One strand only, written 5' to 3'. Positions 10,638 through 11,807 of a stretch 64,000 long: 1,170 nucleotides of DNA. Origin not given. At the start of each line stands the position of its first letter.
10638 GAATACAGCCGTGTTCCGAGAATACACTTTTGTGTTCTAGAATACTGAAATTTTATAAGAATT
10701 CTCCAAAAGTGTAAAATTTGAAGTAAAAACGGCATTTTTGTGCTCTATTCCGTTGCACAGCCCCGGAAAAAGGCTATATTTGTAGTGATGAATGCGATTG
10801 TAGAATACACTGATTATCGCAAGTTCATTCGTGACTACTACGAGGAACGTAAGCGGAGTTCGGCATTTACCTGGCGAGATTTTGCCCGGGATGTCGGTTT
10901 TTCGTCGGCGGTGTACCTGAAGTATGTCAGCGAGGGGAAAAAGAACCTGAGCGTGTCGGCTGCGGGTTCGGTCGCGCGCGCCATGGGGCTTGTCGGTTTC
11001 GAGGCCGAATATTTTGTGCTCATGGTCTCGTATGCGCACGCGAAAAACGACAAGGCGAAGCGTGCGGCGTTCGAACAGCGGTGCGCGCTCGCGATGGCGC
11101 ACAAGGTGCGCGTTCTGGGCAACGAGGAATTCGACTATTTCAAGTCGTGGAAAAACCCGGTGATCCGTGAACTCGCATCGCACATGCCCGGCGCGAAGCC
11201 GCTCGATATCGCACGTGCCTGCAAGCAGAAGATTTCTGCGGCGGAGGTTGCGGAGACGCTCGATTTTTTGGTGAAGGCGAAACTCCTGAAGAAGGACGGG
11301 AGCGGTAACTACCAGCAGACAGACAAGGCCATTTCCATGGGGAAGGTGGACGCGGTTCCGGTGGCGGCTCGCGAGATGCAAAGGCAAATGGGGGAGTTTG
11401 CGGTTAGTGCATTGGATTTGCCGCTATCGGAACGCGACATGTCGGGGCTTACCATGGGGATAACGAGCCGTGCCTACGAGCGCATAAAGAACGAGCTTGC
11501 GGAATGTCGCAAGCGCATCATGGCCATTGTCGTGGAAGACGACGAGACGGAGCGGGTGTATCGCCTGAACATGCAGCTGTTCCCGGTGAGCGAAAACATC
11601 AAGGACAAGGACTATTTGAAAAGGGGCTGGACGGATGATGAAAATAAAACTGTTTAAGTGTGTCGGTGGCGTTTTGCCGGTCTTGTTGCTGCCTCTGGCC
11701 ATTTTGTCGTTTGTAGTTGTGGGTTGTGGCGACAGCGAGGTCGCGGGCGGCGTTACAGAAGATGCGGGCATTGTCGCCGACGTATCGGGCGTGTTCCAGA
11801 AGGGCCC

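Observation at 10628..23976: Recurrent module: TIGR02147 DNA-binding paralogue, then a lipoprotein, then large T9SS-type secreted proteins (seen twice in 64 kb)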

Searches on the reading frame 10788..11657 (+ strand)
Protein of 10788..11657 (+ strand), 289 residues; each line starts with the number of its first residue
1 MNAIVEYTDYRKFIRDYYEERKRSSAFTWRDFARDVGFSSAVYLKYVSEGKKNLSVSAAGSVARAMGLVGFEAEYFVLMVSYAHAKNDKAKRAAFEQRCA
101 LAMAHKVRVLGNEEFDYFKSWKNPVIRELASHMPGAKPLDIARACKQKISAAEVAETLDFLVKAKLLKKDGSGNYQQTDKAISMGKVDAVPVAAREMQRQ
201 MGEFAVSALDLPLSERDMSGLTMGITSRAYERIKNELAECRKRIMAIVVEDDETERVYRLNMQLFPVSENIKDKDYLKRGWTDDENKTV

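Call 5: search_protein_families(library=ncbifam, proteins=[window:10788-11657:+], max_evalue=0.01)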
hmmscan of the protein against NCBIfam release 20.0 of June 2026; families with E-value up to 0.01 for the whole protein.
window:10788-11657:+ (289 aa): 1 family
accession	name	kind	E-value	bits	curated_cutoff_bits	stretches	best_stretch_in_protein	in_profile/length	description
TIGR02147.1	Fsuc_second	paralog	1.2e-96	323.4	50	1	1-269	1-271/272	TIGR02147 family protein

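Call 6: search_protein_families(library=pfam, proteins=[window:10788-11657:+], max_evalue=0.01)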
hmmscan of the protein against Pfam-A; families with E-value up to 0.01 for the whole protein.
window:10788-11657:+ (289 aa): 1 family
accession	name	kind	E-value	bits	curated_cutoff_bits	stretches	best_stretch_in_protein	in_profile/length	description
PF14394.12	DUF4423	-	1.2e-30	107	30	1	103-267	3-165/165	Domain of unknown function (DUF4423)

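Call 13: find_homologous_proteins(query=window:10788-11654:+, max_evalue=0.001)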
Query window:10788-11654:+ (289 aa): 2752 proteins with E <= 0.001 among 4568 candidates; the best 120 are listed.
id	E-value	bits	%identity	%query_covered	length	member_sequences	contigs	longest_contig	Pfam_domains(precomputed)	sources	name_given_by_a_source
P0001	1.5e-185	633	100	100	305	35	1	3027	PF14394.13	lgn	-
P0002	1.7e-168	577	92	99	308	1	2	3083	PF14394.13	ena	-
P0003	1.7e-168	577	92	99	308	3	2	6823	PF14394.13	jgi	jgi:uncharacterized protein (TIGR02147 family)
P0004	2.5e-168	576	91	99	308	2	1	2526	PF14394.13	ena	-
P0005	1.1e-167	574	90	100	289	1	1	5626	PF14394.13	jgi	-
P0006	2.7e-166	570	90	98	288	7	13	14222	PF14394.13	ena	-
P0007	3.0e-164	563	89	100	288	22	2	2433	PF14394.13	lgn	-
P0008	1.0e-163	561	89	99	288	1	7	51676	PF14394.13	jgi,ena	jgi:uncharacterized protein (TIGR02147 family)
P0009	1.0e-163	561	89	99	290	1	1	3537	PF14394.13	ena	-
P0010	4.8e-163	559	88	99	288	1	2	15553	PF14394.13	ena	-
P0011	7.8e-163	558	88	99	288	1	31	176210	PF14394.13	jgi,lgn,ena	-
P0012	1.4e-162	557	88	99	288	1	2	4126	PF14394.13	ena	-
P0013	1.6e-162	557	88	99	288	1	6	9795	PF14394.13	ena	-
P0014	1.8e-162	557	88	99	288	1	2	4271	PF14394.13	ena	-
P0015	2.1e-162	557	89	98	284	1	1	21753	PF14394.13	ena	-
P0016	2.6e-162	557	88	99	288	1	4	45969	PF14394.13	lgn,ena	-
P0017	7.7e-162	555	88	99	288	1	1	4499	PF14394.13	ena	-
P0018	1.6e-161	554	89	98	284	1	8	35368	PF14394.13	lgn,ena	-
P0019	1.3e-160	551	89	97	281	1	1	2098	PF14394.13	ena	-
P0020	2.6e-160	550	88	98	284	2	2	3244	PF14394.13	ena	-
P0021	3.2e-160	550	88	97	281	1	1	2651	PF14394.13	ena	-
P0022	2.3e-153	527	94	90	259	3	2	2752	PF14394.13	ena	-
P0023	2.9e-149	514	85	94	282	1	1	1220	PF14394.13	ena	-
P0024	2.4e-148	511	82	96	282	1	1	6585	PF14394.13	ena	-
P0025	3.9e-148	510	83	94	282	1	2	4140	PF14394.13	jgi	jgi:uncharacterized protein (TIGR02147 family)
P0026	4.1e-148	510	84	94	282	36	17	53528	PF14394.13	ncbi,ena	-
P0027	4.5e-148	510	83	94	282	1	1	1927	PF14394.13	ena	-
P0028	5.7e-148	510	80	100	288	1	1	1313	PF14394.13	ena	-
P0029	7.4e-148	509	79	100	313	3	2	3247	PF14394.13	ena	-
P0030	1.0e-147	509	82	96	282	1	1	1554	PF14394.13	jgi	jgi:uncharacterized protein (TIGR02147 family)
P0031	1.3e-147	508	83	94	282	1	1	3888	PF14394.13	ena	-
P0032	1.3e-147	508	83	94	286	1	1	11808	PF14394.13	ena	-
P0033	1.4e-147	508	79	100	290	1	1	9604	PF14394.13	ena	-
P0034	2.0e-147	508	78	100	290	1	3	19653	PF14394.13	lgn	-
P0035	2.4e-147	507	81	97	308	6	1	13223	PF14394.13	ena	-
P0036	2.6e-147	507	83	94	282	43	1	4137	PF14394.13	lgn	-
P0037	2.8e-147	507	81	96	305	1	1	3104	PF14394.13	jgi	-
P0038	3.1e-147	507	83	94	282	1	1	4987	PF14394.13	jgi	jgi:uncharacterized protein (TIGR02147 family)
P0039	3.1e-147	507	76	94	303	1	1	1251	PF14394.13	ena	-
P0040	3.3e-147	507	83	94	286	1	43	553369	PF14394.13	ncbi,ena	-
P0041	4.2e-147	507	83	94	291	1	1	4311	PF14394.13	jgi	jgi:uncharacterized protein (TIGR02147 family)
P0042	4.4e-147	507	81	95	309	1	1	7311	PF14394.13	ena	-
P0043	6.0e-147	506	81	96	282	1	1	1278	PF14394.13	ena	-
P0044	6.6e-147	506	78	100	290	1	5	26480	PF14394.13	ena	-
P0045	7.2e-147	506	81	95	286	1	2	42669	PF14394.13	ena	-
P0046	8.2e-147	506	82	94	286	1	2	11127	PF14394.13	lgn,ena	-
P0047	8.9e-147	506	78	100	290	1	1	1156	PF14394.13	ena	-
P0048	9.5e-147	506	81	95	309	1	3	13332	PF14394.13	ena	-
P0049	1.1e-146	505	81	95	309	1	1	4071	PF14394.13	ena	-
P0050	1.2e-146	505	81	95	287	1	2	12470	PF14394.13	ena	-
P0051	1.4e-146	505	82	95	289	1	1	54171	PF14394.13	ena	-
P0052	1.7e-146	505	78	100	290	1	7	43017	PF14394.13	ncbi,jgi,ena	jgi:uncharacterized protein (TIGR02147 family)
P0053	2.0e-146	504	81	95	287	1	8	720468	PF14394.13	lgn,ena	-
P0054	2.1e-146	504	81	95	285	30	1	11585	PF14394.13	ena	-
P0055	2.7e-146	504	81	95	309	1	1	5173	PF14394.13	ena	-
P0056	3.0e-146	504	82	95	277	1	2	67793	PF14394.13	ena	-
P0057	4.0e-146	503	80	95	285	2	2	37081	PF14394.13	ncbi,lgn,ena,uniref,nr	ncbi:TIGR02147 family protein [uncultured Fibrobacter sp.]|uniref:TIGR02147 family protein n=1 Tax=u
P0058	4.1e-146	503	78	100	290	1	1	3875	PF14394.13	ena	-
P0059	4.5e-146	503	82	94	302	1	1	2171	PF14394.13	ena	-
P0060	4.8e-146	503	82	95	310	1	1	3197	PF14394.13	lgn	-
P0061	5.4e-146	503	78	100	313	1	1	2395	PF14394.13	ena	-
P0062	5.7e-146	503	82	94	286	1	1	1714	PF14394.13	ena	-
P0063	6.3e-146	503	81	95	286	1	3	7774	PF14394.13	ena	-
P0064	6.3e-146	503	82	95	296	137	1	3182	PF14394.13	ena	-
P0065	7.3e-146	503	83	94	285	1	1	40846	PF14394.13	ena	-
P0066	7.4e-146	503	81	95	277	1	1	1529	PF14394.13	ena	-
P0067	7.5e-146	503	81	95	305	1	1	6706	PF14394.13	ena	-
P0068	8.3e-146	502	81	96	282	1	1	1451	PF14394.13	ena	-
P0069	8.4e-146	502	81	95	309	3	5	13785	PF14394.13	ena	-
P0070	1.0e-145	502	82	95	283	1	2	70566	PF14394.13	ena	-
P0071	1.0e-145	502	80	99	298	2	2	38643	PF14394.13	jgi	jgi:uncharacterized protein (TIGR02147 family)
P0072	1.5e-145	502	81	95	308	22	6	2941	PF14394.13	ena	-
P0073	1.6e-145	502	80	97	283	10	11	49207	PF14394.13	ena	-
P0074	1.9e-145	501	78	100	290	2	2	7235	PF14394.13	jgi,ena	jgi:uncharacterized protein (TIGR02147 family)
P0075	2.3e-145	501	82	94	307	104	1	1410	PF14394.13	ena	-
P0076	2.8e-145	501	82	94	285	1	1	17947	PF14394.13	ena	-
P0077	4.7e-145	500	82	94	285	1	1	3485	PF14394.13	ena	-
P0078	4.7e-145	500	82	94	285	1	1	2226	PF14394.13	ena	-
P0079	5.4e-145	500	80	96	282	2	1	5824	PF14394.13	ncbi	-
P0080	5.5e-145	500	82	94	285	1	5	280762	PF14394.13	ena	-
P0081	6.4e-145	500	82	94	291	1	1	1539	PF14394.13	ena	-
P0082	6.9e-145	499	82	94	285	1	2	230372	PF14394.13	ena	-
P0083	7.5e-145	499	81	95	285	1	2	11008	PF14394.13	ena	-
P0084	9.0e-145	499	81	95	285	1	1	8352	PF14394.13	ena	-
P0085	9.0e-145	499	82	94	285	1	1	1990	PF14394.13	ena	-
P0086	9.5e-145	499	82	94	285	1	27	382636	PF14394.13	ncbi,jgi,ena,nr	ncbi:MAG: TIGR02147 family protein [Fibrobacter sp.]|nr:TIGR02147 family protein [Fibrobacter sp.]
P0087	9.6e-145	499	80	97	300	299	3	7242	PF14394.13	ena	-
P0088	1.0e-144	499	81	95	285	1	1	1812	PF14394.13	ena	-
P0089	1.2e-144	499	82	94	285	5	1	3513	PF14394.13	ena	-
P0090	1.2e-144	499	82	94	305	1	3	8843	PF14394.13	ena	-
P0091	1.2e-144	499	82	94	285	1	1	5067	PF14394.13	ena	-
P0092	1.3e-144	499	81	95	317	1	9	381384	PF14394.13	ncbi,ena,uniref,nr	ncbi:TIGR02147 family protein [Fibrobacter sp.]|uniref:TIGR02147 family protein n=1 Tax=Fibrobacter 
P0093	1.5e-144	498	82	94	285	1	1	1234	PF14394.13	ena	-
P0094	1.8e-144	498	83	94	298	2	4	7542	PF14394.13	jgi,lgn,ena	-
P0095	2.2e-144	498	80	95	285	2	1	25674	PF14394.13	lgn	-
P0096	3.1e-144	497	80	96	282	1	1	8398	PF14394.13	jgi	jgi:uncharacterized protein (TIGR02147 family)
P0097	3.2e-144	497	81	94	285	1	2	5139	PF14394.13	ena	-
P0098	3.3e-144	497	77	99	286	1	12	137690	PF14394.13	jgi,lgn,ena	-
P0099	3.8e-144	497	82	94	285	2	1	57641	PF14394.13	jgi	jgi:uncharacterized protein (TIGR02147 family)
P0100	4.0e-144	497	82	94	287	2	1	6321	PF14394.13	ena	-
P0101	4.3e-144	497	79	97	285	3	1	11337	PF14394.13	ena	-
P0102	5.0e-144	497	81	95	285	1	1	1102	PF14394.13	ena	-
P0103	5.7e-144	496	81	94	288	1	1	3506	PF14394.13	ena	-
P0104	6.4e-144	496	82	94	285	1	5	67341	PF14394.13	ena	-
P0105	8.4e-144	496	77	99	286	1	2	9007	PF14394.13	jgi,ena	-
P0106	8.9e-144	496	81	95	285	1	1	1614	PF14394.13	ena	-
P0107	1.2e-143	495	77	99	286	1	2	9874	PF14394.13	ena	-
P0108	1.4e-143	495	82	92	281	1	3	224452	PF14394.13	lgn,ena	-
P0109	2.3e-143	494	81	94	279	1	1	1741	PF14394.13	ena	-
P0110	2.5e-143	494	80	95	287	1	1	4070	PF14394.13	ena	-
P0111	2.5e-143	494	77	99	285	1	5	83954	PF14394.13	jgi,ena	-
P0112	2.5e-143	494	81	94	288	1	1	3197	PF14394.13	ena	-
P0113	2.8e-143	494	81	94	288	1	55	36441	PF14394.13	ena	-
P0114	2.9e-143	494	81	94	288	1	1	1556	PF14394.13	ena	-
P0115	3.3e-143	494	77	99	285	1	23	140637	PF14394.13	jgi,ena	jgi:uncharacterized protein (TIGR02147 family)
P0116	3.7e-143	494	81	94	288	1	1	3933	PF14394.13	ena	-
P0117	3.8e-143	494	81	94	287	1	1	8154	PF14394.13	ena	-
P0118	4.6e-143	493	81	93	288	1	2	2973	PF14394.13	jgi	-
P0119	5.0e-143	493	81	94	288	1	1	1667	PF14394.13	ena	-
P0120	5.1e-143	493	77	99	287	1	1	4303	PF14394.13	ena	-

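Call 15: find_related_loci(query=A1, collection=genome_contigs, flank=10000)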
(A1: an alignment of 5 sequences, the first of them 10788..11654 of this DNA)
Query A1 (289 aa) in genome_contigs; peptide patterns used: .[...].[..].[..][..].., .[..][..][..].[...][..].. (x = any residue, [..] = any of these).
171 stretches matched a pattern; 126 encode a relative of the query (tblastn E <= 1e-3); the best 80 are kept; 62 distinct loci.
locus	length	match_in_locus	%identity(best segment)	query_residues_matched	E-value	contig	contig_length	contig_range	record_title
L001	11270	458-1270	84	1-271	4e-157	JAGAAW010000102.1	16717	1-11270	MAG: Fibrobacter sp. isolate RGIG8275 Water_buffalos_Rumen-5__c1621375, whole genome shotgun sequence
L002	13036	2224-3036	84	1-271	4e-157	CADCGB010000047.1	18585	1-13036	MAG: Fibrobacter succinogenes isolate RUG14609 genome assembly, contig: RUG14609_asm_47, whole genome shotgun sequence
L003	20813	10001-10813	83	1-271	7e-156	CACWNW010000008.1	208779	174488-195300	MAG: Fibrobacter succinogenes isolate RUG10752 genome assembly, contig: RUG10752_asm_8, whole genome shotgun sequence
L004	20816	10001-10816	83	1-272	2e-155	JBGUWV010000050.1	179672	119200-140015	MAG: Fibrobacter sp. isolate ruminal_MAG_69 ruminal_MAG_69_contig_0050, whole genome shotgun sequence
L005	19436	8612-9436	82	1-275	2e-155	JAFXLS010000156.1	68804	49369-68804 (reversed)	MAG: Fibrobacter sp. isolate RGIG6529 Sheep_Reticulum-2__c691767, whole genome shotgun sequence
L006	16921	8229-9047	83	1-273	2e-155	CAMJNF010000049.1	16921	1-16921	MAG: uncultured Fibrobacter sp. isolate SRR12081293_bin.41_metaWRAP_v1.3_MAG genome assembly, contig: ERZ12289773.5007,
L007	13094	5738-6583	79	4-287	4e-155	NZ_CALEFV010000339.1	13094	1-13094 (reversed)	MAG: uncultured Fibrobacter sp. isolate SRR6425803_bin.126_CONCOCT_v1.1_MAG ERZ1767618.2450, whole genome shotgun sequen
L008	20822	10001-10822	81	1-274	2e-154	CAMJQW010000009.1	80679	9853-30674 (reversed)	MAG: uncultured Fibrobacter sp. isolate SRR12081296_bin.7_metaWRAP_v1.3_MAG genome assembly, contig: ERZ12289772.278, wh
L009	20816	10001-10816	82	1-272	2e-154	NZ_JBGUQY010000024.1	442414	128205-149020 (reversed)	MAG: Fibrobacter sp. isolate ruminal_MAG_129 ruminal_MAG_129_contig_0025, whole genome shotgun sequence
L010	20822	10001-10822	82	1-274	1e-154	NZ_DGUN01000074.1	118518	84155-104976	MAG: Fibrobacter sp. UBA4309 UBA4309_contig_4107, whole genome shotgun sequence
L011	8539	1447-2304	79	1-285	2e-153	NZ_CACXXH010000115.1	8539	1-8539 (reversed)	MAG: Fibrobacter succinogenes isolate RUG11683, whole genome shotgun sequence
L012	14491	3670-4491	81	1-274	4e-153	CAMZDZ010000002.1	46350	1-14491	MAG TPA_asm: uncultured Fibrobacter sp. isolate SRR10912533_bin.10_metaWRAP_v1.3_MAG genome assembly, contig: ERZ1421001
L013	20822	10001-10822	80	1-274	5e-152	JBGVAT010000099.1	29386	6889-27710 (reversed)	MAG: Fibrobacter sp. isolate ruminal_MAG_424 ruminal_MAG_424_contig_0099, whole genome shotgun sequence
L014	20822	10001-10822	80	1-274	2e-151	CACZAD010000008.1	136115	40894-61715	MAG: Fibrobacter succinogenes isolate RUG12439 genome assembly, contig: RUG12439_asm_8, whole genome shotgun sequence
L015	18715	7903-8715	81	1-271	1e-150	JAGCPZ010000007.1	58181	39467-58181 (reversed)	MAG: Fibrobacter sp. isolate RGIG10017 Yak_Reticulum-5__c45404, whole genome shotgun sequence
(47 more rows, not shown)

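Call 24: search_solved_structures(query=A1, max_evalue=10, show_alignments=2)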
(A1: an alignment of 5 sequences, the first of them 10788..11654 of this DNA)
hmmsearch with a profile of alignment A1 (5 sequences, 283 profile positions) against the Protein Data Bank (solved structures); distinct sequences matched with E-value up to 10: 3.
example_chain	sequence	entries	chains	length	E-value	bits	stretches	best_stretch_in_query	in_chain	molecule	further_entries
36ht_B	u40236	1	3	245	0.43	13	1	151-193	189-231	Retron-Kva2 WH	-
2omo_A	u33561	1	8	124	0.85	12.1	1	70-131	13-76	DUF176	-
4muz_A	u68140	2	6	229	1.9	10.9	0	130-160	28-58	Orotidine 5'-phosphate decarboxylase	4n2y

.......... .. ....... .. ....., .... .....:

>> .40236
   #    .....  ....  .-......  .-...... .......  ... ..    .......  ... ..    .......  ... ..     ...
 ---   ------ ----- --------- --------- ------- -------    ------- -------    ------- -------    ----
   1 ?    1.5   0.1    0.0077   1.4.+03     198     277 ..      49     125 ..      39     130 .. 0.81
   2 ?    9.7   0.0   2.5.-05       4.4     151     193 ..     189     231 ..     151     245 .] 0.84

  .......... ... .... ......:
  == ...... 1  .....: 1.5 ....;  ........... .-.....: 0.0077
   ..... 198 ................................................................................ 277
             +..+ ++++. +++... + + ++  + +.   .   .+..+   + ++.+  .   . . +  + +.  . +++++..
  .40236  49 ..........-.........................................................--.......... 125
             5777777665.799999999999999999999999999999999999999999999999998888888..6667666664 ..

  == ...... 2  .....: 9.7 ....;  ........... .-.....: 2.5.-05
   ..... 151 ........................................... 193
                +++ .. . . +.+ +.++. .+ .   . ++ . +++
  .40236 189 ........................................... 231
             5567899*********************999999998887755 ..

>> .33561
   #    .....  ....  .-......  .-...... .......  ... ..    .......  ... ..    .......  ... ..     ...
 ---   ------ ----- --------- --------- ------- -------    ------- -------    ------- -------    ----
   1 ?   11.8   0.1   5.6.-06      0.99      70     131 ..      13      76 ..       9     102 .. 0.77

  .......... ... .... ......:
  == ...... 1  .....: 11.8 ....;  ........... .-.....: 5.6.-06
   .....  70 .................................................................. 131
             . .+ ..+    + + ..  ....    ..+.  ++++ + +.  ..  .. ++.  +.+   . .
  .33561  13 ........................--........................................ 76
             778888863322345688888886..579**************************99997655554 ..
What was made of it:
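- Tried and rejected: PDB sequence search with a family profile: nothing below E 0.4 (call 24).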

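Call 32: predict_structure(alignment_id=A2)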
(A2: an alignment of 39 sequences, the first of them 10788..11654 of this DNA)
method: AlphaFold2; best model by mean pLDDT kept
length: 289 residues; sequences in the alignment: 39
mean_pLDDT: 76.2   pTM: 0.52
mean pLDDT of the five models: 76.2, 76.1, 75.9, 71.0, 67.0
residues with pLDDT >= 90: 54; 70-90: 149; 50-70: 66; < 50: 20
segments of 3 or more residues with pLDDT < 50: 107-111, 186-191, 280-282, 284-289
pLDDT, mean of each block of 10 residues (from residue 1): 70 89 88 89 88 90 93 89 81 72 55 64 85 87 83 92 87 83 53 62 70 62 70 80 78 73 65 67 43
secondary structure, 60 per line:
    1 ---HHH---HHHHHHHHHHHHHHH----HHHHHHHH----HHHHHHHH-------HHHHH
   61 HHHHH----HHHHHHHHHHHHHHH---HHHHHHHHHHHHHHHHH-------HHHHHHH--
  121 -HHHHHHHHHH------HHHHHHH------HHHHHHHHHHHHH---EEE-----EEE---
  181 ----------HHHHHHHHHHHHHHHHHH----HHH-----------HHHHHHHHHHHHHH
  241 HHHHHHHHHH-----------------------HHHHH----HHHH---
elements in order: H10-24 H29-36 H41-48 H56-65 H70-84 H88-104 H112-118 H122-131 H138-144 H151-163 E167-169 E175-177 H191-208 H227-250 H274-278 H283-286
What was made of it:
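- On PUL regulator/sensor systems (SusR, HTCS, ECF/anti-sigma with SusC/D): The model is all soluble helices with no TM segment (call 32).
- On RRNPP-type peptide-sensing regulators: The model shows a winged helix plus long helices (call 32).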

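Call 35: fold_search(model_id=the predicted structure, library=pdb)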
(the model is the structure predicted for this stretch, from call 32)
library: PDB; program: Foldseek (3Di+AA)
matches with E <= 10: 836; with E <= 0.001: 0
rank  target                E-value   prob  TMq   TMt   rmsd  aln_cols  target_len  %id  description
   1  9a7f_A                3.3e-02  1.00  0.21  0.43   9.4       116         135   22  Integrative model of RGHR-DLDH1 by crosslinking MS and deep learning (released 2024-09-18)
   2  2qen                  5.0e-02  0.63  0.16  0.13  13.4       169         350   15  The walker-type atpase paby2304 of pyrococcus abyssi (released 2008-07-01)
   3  2qww_H                6.1e-02  0.90  0.19  0.35  16.9       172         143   10  Crystal structure of multiple antibiotic-resistance repressor (MarR) (YP_013417.1) from Listeria monocytogenes 4b F236 (released 2007-08-21)
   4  6h4c_F                6.8e-02  0.95  0.21  0.40  15.4       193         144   13  A polyamorous repressor: deciphering the evolutionary strategy used by the phage-inducible chromosomal islands to spre (released 2019-08-28)
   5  7dlv_E                6.8e-02  0.92  0.20  0.39  15.4       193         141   12  shrimp dUTPase in complex with Stl (released 2021-12-01)
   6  2qww_E                7.1e-02  0.90  0.18  0.35  17.9       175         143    9  Crystal structure of multiple antibiotic-resistance repressor (MarR) (YP_013417.1) from Listeria monocytogenes 4b F236 (released 2007-08-21)
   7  4ets_A                7.5e-02  0.77  0.18  0.34  13.4       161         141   16  Crystal structure of Campylobacter jejuni ferric uptake regulator (released 2012-06-20)
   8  4g6q_B                8.7e-02  0.99  0.32  0.48   6.7       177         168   14  The crystal structure of a functionally unknown protein Kfla_6221 from Kribbella flavida DSM 17836 (released 2012-09-19)
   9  2qww_D                9.2e-02  0.85  0.18  0.34  17.6       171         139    9  Crystal structure of multiple antibiotic-resistance repressor (MarR) (YP_013417.1) from Listeria monocytogenes 4b F236 (released 2007-08-21)
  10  4l9t_A                9.2e-02  0.66  0.16  0.28  13.9       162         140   15  Crystal structure of MepR F27L mutant from multidrug resistant S. aureus clinical isolate (released 2013-09-11)
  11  8usb_V                1.1e-01  0.28  0.16  0.11  24.0       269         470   12  Non-substrate-engaged human 26S proteasome with Nub1/FAT10 bound to Rpn1 (released 2024-11-06)
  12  7pwj_FFF              1.1e-01  0.85  0.20  0.38  14.4       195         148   12  dUTPase from human in complex with Stl (released 2022-12-28)
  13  6h4c_H                1.2e-01  0.89  0.21  0.39  15.4       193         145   13  A polyamorous repressor: deciphering the evolutionary strategy used by the phage-inducible chromosomal islands to spre (released 2019-08-28)
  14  8p8o_J                1.2e-01  0.85  0.20  0.39  15.4       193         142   14  M. tuberculosis dUTPase - Stl1-159 (StlNT) complex structure (released 2024-11-27)
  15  3kp7_B                1.2e-01  0.84  0.18  0.34  16.6       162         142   14  Staphylococcus epidermidis TcaR (apo form) (released 2010-06-09)
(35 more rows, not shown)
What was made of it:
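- On XRE / Cro-C1 HTH transcription factors: Foldseek matches to HigA, C.BclI, NHTF and Stl have probability 0.95-0.99 but E 0.07-0.4 (calls 32, 35).
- Closest known: Autoregulated Cro/CI. Same: Foldseek gives domain-level matches to Stl, HigA and C.BclI (call 35).
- The fold is two DNA-binding domains (calls 32, 35).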

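Call 56: search_protein_representatives(alignment_id=A2)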
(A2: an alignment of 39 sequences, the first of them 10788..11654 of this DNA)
Query: 39 sequences, 280 profile positions. Proteins with E-value up to 0.001 (for the whole library): 14953; up to 1e-10: 8839; up to 1e-30: 1979. The best 150 are listed.
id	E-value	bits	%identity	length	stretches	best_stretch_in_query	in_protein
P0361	1.1e-119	415.1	-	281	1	2-277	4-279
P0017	8.0e-100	350.0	-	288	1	4-279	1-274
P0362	8.7e-88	310.5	-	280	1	3-278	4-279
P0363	9.0e-86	303.9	-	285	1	8-272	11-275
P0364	1.2e-85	303.4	-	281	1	2-276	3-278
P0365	1.5e-85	303.2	-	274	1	1-273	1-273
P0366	1.4e-83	296.7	-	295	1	4-279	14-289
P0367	4.9e-79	281.8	-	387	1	3-273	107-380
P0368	5.5e-78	278.3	-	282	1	4-275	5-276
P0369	5.8e-77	275.0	-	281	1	2-278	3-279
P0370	1.5e-75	270.3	-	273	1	4-275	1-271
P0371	3.1e-75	269.3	-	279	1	4-275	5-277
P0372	4.0e-73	262.4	-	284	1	4-278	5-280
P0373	3.6e-72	259.3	-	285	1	7-278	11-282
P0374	4.0e-71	255.8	-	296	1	6-274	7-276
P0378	5.0e-69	248.9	-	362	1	6-276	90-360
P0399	2.8e-63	230.1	-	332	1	5-273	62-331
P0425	7.6e-61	222.1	-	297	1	6-270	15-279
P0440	1.1e-59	218.3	-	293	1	4-278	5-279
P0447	4.8e-59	216.2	-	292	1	5-277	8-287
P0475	5.5e-58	212.7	-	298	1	6-274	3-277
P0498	1.2e-56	208.4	-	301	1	6-278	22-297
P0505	2.0e-56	207.6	-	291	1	6-274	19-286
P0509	4.0e-56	206.6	-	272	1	4-276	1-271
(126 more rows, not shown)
